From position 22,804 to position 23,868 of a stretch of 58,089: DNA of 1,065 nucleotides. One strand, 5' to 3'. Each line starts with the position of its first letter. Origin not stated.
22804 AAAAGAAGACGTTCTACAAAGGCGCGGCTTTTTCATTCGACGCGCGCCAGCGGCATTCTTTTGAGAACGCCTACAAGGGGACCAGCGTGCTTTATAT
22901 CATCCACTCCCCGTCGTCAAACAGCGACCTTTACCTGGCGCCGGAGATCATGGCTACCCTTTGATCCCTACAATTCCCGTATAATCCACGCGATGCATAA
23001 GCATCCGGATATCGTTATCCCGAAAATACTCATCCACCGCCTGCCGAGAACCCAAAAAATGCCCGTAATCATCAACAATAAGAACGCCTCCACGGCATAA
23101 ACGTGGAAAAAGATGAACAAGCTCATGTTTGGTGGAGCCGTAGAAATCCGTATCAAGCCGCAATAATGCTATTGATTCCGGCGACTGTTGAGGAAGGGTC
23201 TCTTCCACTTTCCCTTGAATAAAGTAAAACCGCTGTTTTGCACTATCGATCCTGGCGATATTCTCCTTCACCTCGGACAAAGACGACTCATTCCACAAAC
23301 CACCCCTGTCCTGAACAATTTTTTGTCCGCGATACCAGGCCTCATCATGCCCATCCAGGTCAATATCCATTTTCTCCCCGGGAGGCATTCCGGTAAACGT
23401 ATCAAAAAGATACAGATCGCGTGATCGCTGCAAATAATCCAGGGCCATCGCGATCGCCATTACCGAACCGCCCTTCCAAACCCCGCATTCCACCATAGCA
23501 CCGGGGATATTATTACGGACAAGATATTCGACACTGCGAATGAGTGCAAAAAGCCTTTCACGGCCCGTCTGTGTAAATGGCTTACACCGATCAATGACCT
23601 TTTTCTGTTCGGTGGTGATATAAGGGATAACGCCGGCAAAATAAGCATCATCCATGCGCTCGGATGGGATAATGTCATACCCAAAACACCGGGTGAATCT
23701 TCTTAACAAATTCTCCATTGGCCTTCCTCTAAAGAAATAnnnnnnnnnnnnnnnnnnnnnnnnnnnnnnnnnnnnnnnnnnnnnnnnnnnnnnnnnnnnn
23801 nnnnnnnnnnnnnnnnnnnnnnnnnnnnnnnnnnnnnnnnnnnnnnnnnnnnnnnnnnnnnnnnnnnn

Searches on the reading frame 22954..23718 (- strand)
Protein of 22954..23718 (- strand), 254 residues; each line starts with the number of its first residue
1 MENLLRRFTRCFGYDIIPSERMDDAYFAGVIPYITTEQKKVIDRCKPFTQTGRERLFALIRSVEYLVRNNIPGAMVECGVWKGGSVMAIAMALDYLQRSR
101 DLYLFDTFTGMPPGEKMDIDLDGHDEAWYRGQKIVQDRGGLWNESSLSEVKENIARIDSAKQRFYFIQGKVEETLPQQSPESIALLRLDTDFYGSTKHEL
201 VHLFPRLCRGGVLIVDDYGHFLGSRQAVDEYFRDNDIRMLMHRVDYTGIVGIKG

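Call 70: search_protein_families(library=pfam, proteins=[window:22954-23718:-], max_evalue=0.00001)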
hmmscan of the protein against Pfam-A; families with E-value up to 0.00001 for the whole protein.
window:22954-23718:- (254 aa): 2 families
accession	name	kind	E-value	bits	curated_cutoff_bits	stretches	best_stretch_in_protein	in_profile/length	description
PF05711.17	TylF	-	5.1e-43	147.6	23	1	48-249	68-260/264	Macrocin-O-methyltransferase (TylF)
PF13578.12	Methyltransf_24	-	2.3e-13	51.4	26.3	1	76-218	1-105/105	Methyltransferase domain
